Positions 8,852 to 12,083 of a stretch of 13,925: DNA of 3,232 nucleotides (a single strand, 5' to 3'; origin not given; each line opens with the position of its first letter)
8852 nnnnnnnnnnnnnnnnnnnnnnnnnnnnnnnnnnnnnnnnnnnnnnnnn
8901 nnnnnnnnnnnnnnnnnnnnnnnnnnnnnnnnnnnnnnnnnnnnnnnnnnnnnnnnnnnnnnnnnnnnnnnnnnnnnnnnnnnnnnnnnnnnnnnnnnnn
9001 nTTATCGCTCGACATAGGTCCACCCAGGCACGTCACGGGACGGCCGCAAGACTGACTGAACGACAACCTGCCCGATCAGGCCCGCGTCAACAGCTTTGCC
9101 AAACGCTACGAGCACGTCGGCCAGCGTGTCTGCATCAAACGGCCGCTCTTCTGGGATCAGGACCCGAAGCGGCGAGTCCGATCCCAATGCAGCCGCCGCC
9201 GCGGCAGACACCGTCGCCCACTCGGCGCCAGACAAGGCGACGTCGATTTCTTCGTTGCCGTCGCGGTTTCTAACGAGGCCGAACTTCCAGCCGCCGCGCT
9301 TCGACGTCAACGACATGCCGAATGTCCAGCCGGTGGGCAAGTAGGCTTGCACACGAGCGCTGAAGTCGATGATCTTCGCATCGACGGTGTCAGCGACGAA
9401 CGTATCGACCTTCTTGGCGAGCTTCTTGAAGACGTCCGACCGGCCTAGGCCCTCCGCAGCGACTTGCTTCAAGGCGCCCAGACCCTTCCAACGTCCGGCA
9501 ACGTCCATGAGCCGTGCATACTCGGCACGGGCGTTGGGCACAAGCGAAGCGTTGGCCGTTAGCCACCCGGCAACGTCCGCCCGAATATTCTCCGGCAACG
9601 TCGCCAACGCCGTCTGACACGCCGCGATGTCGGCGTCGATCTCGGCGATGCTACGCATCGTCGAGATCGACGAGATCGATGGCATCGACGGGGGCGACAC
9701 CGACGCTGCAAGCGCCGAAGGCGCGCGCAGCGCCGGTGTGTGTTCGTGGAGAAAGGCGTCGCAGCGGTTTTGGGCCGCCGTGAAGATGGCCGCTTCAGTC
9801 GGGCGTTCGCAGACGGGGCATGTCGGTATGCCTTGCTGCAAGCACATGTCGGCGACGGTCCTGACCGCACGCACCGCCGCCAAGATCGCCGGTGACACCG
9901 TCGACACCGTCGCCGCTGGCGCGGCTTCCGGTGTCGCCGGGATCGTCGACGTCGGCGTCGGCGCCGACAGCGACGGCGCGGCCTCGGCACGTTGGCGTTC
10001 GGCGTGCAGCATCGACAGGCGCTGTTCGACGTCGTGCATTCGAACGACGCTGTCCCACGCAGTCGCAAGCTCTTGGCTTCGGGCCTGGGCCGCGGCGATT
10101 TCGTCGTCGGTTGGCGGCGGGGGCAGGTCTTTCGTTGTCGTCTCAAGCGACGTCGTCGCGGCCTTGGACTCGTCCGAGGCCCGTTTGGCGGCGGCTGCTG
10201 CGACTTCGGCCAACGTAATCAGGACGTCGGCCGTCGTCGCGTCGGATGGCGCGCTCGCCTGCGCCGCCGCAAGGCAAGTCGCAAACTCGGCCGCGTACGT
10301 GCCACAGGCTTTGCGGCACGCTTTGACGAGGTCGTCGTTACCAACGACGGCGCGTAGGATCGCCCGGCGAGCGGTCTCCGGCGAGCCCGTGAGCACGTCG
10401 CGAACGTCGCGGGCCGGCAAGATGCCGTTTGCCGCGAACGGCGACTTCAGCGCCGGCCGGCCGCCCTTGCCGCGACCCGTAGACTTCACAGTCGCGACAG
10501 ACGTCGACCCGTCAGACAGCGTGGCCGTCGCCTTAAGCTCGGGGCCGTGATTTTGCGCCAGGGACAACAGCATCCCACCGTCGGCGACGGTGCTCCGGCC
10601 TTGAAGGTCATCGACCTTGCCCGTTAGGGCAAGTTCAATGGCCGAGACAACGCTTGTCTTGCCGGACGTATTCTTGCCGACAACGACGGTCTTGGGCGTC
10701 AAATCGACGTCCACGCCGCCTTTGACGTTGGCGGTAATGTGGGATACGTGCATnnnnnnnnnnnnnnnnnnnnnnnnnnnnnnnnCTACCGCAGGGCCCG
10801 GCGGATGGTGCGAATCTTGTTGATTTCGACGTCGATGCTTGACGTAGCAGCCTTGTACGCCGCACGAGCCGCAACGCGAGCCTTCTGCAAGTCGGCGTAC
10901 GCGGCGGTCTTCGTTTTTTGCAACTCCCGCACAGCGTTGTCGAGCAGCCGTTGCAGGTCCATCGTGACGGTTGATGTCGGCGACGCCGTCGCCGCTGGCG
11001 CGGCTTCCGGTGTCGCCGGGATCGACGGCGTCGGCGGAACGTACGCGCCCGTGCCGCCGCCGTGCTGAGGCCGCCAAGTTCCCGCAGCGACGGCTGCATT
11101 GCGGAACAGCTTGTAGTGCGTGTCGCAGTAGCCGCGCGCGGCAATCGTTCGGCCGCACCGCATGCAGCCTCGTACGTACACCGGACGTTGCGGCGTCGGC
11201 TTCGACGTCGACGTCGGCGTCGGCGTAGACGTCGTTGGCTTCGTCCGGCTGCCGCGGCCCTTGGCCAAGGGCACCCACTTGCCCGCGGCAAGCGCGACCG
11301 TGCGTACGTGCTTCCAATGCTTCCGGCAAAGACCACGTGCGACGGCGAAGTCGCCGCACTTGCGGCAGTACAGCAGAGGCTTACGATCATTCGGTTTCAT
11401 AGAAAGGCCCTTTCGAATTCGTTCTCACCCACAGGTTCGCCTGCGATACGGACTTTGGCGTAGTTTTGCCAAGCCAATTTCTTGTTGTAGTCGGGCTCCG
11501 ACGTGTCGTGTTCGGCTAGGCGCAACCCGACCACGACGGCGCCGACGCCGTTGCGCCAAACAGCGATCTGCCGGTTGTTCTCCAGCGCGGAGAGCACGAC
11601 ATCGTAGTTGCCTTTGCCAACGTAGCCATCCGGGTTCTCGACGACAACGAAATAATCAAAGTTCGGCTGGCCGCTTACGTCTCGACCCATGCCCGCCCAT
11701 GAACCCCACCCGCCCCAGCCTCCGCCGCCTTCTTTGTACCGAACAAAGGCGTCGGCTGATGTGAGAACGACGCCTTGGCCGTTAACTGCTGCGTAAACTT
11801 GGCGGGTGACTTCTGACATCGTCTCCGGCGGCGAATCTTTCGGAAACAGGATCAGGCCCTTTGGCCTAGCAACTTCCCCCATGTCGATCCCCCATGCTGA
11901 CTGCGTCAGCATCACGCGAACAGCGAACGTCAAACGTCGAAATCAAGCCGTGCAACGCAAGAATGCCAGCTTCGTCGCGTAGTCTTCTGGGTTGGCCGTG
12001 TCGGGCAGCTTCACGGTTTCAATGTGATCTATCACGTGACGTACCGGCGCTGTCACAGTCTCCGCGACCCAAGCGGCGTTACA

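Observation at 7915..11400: Three-gene module: tandem zinc-ribbon protein, Rad50/SbcC-like zinc-hook ATPase and AAA+ ATPase, with no Mre11/SbcD partner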

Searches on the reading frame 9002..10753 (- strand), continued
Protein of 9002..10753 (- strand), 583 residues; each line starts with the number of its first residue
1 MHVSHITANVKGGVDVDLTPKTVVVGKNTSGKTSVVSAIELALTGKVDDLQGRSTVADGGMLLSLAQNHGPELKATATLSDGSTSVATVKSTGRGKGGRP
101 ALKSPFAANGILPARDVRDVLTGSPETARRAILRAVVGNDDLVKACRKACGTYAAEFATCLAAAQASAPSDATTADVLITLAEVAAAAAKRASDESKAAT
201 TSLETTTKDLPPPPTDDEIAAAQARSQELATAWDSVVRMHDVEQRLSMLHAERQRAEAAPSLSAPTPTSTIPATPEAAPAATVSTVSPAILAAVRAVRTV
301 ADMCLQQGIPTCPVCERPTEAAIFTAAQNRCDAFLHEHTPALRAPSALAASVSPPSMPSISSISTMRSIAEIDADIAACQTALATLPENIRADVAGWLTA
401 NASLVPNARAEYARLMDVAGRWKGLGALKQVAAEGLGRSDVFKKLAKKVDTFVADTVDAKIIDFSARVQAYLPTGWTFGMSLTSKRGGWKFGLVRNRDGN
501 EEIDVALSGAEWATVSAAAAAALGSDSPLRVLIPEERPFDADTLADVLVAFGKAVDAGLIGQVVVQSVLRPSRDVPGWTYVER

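Call 72: fold_search(model_id=the predicted structure, library=viral)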
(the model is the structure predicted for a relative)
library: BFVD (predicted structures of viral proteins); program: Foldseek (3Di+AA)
matches with E <= 10: 337; with E <= 0.001: 92
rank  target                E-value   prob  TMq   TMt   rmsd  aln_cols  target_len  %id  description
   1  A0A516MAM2            2.8e-29  1.00  0.59  0.52  25.3       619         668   24  (no name in the UniProt tables at hand)
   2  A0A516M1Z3            2.3e-18  1.00  0.48  0.58  13.4       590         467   19  (no name in the UniProt tables at hand)
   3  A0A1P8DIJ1            4.4e-16  1.00  0.43  0.35  37.9       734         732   18  (no name in the UniProt tables at hand)
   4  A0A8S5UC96            1.9e-15  1.00  0.46  0.45  25.8       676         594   14  STRUCTURAL MAINTENANCE OF CHROMOSOMES PROTEIN [Siphoviridae sp. ctgN495]
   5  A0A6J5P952            4.6e-13  1.00  0.39  0.40  36.1       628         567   16  AAA domain containing protein [uncultured Caudovirales phage]
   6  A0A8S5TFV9            6.3e-12  1.00  0.40  0.42  30.3       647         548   11  STRUCTURAL MAINTENANCE OF CHROMOSOMES PROTEIN [Phage sp. ctL4h4]
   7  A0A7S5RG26            6.3e-12  1.00  0.30  0.24  37.8       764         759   13  (no name in the UniProt tables at hand)
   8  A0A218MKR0            9.2e-12  1.00  0.35  0.30  46.0       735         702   12  Putative recombination nuclease [uncultured virus]
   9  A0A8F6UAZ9            1.1e-11  1.00  0.34  0.32  33.7       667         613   15  Putative DNA double-strand break repair rad50 ATPase-like protein [Rhinella marina erythrocytic-like virus]
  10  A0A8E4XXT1            2.2e-11  1.00  0.30  0.29  33.8       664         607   12  Recombination endonuclease subunit [Maribacter phage Colly_1]
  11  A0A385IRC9            4.2e-11  1.00  0.32  0.22  28.6       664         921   11  (no name in the UniProt tables at hand)
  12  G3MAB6                7.8e-11  1.00  0.30  0.26  52.6       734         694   12  Gp375 [Bacillus phage G]
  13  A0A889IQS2            9.0e-11  1.00  0.31  0.25  42.3       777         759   12  (no name in the UniProt tables at hand)
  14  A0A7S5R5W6            9.9e-11  1.00  0.23  0.16  33.6       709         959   12  (no name in the UniProt tables at hand)
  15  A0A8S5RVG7            1.1e-10  1.00  0.29  0.24  27.4       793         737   12  STRUCTURAL MAINTENANCE OF CHROMOSOMES PROTEIN [Siphoviridae sp. ctHip2]
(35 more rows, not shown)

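Call 86: search_dna_similar(query=L071:3543-6296:+, collection=phages, mode=protein, max_rows=25, max_evalue=1e-20)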
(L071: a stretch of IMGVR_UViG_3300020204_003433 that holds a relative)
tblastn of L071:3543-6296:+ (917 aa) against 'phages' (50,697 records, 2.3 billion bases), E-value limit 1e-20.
Records with a match: 1; places in all: 1; records where one place covers at least 80% of the query: 1.
Best place of each record, by identity: <60% 1.
By first word of the organism name: Virus 1.
By host as written in the record: - 1.
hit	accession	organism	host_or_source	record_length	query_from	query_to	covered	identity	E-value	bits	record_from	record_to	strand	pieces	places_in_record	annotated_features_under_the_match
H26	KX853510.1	Virus Rctr197k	enrichment culture DAMO/AAA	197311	23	876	93%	26.1%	4e-57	221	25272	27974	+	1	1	polA: DNA polymerase I-like protein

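Call 88: get_annotated_region(hit=H26, flank=9000)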
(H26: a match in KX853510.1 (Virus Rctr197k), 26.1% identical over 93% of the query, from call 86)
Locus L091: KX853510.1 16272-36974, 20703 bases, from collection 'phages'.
description: Virus Rctr197k, partial genome.
organism: Virus Rctr197k (NCBI taxid 1924548)
taxonomy: Viruses; Duplodnaviria; Heunggongvirae; Uroviricota; Caudoviricetes
host: -; source: enrichment culture DAMO/AAA; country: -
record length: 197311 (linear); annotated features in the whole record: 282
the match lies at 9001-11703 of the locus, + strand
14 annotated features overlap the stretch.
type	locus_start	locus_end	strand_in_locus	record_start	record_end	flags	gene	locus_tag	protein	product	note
CDS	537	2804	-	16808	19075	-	-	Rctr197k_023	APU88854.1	putative ATPase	-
CDS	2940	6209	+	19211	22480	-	-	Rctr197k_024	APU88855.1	radical SAM protein-like protein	-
CDS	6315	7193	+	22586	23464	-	-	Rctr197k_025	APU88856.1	conserved hypothetical protein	-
CDS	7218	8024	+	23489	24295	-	-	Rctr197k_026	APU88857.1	hypothetical protein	-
CDS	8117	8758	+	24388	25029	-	-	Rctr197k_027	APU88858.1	hypothetical protein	-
CDS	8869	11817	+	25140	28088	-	polA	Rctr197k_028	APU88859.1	DNA polymerase I-like protein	-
CDS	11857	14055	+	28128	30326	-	-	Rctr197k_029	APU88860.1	hypothetical protein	-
CDS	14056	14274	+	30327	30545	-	-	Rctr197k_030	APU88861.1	hypothetical protein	-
CDS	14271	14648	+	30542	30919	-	-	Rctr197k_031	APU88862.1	conserved hypothetical protein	-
CDS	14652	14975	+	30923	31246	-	-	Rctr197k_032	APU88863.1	hypothetical protein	-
CDS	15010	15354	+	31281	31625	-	-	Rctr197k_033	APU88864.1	hypothetical protein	-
CDS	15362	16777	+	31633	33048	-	-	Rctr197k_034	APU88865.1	hypothetical protein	-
misc_feature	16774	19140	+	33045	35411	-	-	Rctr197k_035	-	-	similar to hypothetical protein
CDS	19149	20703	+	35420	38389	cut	-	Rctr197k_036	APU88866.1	hypothetical protein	-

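Call 100: find_encoding_contigs(protein=P0044, flank=8000, max_places=2)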
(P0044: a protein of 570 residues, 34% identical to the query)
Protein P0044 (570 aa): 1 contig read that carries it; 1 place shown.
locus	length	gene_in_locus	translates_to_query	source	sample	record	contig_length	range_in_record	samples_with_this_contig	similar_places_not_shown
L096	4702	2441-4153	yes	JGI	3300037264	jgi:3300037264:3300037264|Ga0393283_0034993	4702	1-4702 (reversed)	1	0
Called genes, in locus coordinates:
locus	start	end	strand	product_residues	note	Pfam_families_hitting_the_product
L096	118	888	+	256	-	-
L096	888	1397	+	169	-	-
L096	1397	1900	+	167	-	-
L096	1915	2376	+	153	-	-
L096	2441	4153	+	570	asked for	-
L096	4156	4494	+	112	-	-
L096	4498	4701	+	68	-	?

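Call 101: find_encoding_contigs(protein=P0045, flank=8000, max_places=2)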
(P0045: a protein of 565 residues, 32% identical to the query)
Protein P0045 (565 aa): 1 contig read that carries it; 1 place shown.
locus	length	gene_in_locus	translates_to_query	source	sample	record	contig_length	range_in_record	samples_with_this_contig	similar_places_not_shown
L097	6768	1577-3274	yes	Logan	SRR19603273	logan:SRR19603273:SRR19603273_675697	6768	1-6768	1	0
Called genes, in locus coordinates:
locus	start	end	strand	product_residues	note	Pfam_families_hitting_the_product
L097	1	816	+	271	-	?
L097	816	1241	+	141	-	-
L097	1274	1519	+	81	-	-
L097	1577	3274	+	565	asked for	PF02463:SMC_N (faint), PF13476:AAA_23 (weak)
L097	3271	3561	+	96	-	-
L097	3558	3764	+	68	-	-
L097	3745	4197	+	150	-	-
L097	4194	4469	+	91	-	-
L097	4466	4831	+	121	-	-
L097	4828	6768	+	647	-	?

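Call 102: find_encoding_contigs(protein=P0046, flank=8000, max_places=2)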
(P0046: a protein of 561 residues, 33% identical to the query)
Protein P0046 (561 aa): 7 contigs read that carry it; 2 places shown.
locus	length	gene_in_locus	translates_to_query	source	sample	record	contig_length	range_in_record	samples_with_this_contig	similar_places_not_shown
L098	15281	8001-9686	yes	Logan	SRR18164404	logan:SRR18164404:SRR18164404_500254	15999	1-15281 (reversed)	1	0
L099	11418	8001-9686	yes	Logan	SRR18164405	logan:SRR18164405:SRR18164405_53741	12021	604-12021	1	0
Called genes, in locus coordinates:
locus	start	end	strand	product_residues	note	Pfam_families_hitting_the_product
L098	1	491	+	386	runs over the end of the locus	PF00176:SNF2-rel_dom (weak), PF00271:Helicase_C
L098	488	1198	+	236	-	-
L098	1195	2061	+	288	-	PF12705:PDDEXK_1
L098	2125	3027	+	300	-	-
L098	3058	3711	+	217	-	-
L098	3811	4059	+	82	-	-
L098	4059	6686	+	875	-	PF03167:UDG, PF01612:DNA_pol_A_exo1 (weak), PF00476:DNA_pol_A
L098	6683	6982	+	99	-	-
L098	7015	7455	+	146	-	-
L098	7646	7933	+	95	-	-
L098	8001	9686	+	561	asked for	PF13476:AAA_23 (weak)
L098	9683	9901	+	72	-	-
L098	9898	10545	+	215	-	-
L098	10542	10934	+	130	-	-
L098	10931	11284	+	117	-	-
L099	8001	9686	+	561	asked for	PF13476:AAA_23 (weak)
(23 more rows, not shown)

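Call 103: find_encoding_contigs(protein=P0048, flank=8000, max_places=2)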
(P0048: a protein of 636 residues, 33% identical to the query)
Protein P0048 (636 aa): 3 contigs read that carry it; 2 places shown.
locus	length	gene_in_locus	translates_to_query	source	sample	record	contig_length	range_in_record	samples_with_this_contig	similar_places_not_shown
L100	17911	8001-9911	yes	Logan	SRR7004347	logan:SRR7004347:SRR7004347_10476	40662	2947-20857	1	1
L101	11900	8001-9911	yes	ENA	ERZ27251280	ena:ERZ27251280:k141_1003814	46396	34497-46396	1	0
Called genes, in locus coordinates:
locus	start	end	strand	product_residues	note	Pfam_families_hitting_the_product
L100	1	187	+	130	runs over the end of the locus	-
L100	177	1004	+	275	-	PF12705:PDDEXK_1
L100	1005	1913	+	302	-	-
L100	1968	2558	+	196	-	-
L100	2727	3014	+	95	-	-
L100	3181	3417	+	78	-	-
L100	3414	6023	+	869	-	PF03167:UDG, PF01612:DNA_pol_A_exo1 (faint), PF00476:DNA_pol_A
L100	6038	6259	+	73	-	-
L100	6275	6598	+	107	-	-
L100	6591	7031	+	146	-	-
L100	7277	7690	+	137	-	-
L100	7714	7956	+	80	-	-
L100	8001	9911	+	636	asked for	-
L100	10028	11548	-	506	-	PF00239:Resolvase, PF07508:Recombinase (weak), PF13408:Zn_ribbon_recom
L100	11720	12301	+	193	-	-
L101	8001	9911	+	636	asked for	-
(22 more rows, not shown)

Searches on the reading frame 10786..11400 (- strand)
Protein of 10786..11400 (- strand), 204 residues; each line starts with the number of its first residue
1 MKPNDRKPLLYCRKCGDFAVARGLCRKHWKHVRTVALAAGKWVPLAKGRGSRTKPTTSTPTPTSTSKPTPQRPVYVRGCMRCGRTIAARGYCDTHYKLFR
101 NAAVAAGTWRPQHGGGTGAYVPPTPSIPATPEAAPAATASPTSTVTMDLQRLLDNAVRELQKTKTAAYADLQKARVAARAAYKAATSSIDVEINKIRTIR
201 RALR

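Call 8: search_protein_families(library=pfam, proteins=[window:10786-11400:-], max_evalue=0.1)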
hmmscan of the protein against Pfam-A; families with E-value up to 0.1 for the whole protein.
window:10786-11400:- (204 aa): 1 family
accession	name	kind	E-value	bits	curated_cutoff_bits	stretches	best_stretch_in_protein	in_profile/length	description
PF04961.17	FTCD_C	-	0.067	13.3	24.5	1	132-196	104-167/182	Formiminotransferase-cyclodeaminase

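Call 9: search_protein_families(library=phrogs, proteins=[window:10786-11400:-], max_evalue=0.01)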
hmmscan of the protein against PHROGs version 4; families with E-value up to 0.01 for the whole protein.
window:10786-11400:- (204 aa): 1 family
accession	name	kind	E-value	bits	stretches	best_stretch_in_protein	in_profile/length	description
phrog_5351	-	DNA, RNA and nucleotide metabolism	8.1e-05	23.9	0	81-102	13-34/171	HNH endonuclease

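Call 10: search_protein_families(library=padloc, proteins=[window:10786-11400:-], max_evalue=0.1)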
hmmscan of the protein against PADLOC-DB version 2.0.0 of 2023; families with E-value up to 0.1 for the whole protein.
window:10786-11400:- (204 aa): 0 families

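Call 20: search_solved_structures(query=window:10786-11400:-, max_evalue=10)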
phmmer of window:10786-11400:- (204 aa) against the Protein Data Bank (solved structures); distinct sequences matched with E-value up to 10: 5.
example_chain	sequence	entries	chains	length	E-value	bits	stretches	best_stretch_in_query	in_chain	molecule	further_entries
4jhd_C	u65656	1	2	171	0.1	15.7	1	92-145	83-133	Protein cordon-bleu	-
5v93_r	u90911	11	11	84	0.32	14.1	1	63-95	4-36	30S ribosomal protein S18 | 30S ribosomal protein S18 1 | Small ribosomal subunit protein bS18A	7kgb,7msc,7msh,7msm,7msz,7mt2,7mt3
7y3k_A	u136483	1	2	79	0.94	12.5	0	68-96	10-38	Sal-like protein 4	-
7y3i_A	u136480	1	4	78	1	12.4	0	68-96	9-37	Sal-like protein 4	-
8a4i_I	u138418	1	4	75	3.7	10.6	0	66-96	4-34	Sal-like protein 4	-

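Call 46: search_dna_similar(query=window:10786-11400:-, collection=phages, mode=protein, max_rows=25, max_evalue=0.01)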
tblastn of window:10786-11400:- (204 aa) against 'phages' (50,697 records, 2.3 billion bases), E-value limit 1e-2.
No match.

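Call 52: find_homologous_proteins(query=window:10786-11400:-, max_evalue=0.01)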
Query window:10786-11400:- (204 aa): 1 proteins with E <= 0.01 among 3752 candidates.
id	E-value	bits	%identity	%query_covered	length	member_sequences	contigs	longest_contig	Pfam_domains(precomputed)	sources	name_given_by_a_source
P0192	6.1e-131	452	100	100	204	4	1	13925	-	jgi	-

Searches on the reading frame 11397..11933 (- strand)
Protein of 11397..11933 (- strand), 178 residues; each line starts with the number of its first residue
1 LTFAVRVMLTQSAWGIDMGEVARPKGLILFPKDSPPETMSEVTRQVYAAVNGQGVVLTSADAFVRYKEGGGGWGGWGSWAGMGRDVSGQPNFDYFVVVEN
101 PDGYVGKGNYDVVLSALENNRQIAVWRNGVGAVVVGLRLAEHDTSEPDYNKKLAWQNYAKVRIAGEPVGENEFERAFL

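Call 8: search_protein_families(library=pfam, proteins=[window:11397-11933:-], max_evalue=0.1)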
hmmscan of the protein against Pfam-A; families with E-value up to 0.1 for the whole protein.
window:11397-11933:- (178 aa): 1 family
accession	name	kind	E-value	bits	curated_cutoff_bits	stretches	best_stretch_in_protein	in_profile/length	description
PF02538.19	Hydantoinase_B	-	0.084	11.7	26.8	0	11-74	462-517/519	Hydantoinase B/oxoprolinase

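Call 9: search_protein_families(library=phrogs, proteins=[window:11397-11933:-], max_evalue=0.01)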
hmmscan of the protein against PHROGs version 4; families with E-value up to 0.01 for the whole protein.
window:11397-11933:- (178 aa): 0 families

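Call 10: search_protein_families(library=padloc, proteins=[window:11397-11933:-], max_evalue=0.1)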
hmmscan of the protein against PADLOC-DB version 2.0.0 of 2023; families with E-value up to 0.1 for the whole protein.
window:11397-11933:- (178 aa): 0 families

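Call 76: search_solved_structures(query=A3, max_evalue=10, show_alignments=1)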
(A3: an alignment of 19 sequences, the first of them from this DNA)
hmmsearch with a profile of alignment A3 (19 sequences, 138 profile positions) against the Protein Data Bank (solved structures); distinct sequences matched with E-value up to 10: 14.
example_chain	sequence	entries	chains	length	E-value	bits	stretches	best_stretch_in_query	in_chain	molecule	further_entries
9kup_A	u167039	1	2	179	0.099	15.5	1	84-116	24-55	Methyl-accepting chemotaxis sensory transducer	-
5xub_A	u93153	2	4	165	0.11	15.4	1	84-117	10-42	Methyl-accepting chemotaxis sensory transducer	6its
3ozu_A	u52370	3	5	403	0.23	14.3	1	23-70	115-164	Flavohemoprotein | Flavohemoglobin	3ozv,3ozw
1cqx_A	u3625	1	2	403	0.23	14.3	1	23-70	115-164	FLAVOHEMOPROTEIN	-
6gq1_P0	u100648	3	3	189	1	12.2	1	35-95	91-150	60S acidic ribosomal protein P0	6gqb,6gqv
6woo_r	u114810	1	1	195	1.1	12.1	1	35-95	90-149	uL10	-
6r84_r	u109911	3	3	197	1.1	12.1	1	35-95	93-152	60S acidic ribosomal protein P0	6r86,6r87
5tbw_p0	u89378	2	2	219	1.2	11.9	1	35-95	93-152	60S acidic ribosomal protein P0 | Large ribosomal subunit protein uL10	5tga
5dat_p0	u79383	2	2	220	1.2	11.9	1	35-95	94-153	60S acidic ribosomal protein P0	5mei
5lyb_p0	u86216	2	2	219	1.3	11.9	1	35-95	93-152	60S acidic ribosomal protein P0,60S acidic ribosomal protein P0,60S Ribosomal Protein P0 | 60S acidic ribosomal protein P0,60S acidic ribosomal protein P0,AO, L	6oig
7too_ALP0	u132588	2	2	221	1.3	11.9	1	35-95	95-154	60S acidic ribosomal protein P0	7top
3uk7_A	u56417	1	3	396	1.9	11.3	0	91-116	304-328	Class I glutamine amidotransferase-like domain-containing protein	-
4ofw_A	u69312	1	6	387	1.9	11.3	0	91-116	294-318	Protein DJ-1 homolog D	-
6kza_A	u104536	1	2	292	2.2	11.1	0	78-111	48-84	Replicative DNA helicase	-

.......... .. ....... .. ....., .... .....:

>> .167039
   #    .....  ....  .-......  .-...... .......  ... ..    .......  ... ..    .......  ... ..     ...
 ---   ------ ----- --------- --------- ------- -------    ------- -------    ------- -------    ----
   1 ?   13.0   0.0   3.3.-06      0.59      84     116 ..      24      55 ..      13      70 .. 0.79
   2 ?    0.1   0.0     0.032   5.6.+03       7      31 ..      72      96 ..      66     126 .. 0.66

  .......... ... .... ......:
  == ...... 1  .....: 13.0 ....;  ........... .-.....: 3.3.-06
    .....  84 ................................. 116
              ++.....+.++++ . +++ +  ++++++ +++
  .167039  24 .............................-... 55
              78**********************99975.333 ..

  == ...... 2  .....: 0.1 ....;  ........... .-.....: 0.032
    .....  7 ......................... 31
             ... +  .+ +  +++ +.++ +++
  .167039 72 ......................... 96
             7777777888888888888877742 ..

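Call 77: search_protein_families(library=pfam, alignment_id=A3, max_evalue=1)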
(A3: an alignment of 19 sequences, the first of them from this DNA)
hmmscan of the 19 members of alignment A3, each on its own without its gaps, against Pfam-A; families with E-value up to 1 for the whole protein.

A. member 1, seq(178 aa): 1 family
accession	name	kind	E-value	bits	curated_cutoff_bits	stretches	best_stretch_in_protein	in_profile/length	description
PF02538.19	Hydantoinase_B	-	0.084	11.7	26.8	1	11-74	462-517/519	Hydantoinase B/oxoprolinase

B. families by the number of members that match (of 19 scanned): 8 families
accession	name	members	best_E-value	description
PF14681.12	UPRTase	1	0.0043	Uracil phosphoribosyltransferase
PF04198.19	Sugar-bind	1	0.022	Putative sugar-binding domain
PF02538.19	Hydantoinase_B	1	0.084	Hydantoinase B/oxoprolinase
PF10091.15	Glycoamylase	1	0.091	Putative glucoamylase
PF22061.2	CSN7_HB_subdom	1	0.13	CSN7 helical bundle subdomain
PF08410.15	DUF1737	1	0.15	Domain of unknown function (DUF1737)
PF24937.1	DUF7754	1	0.22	Domain of unknown function (DUF7754)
PF07374.17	DUF1492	1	0.25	Protein of unknown function (DUF1492)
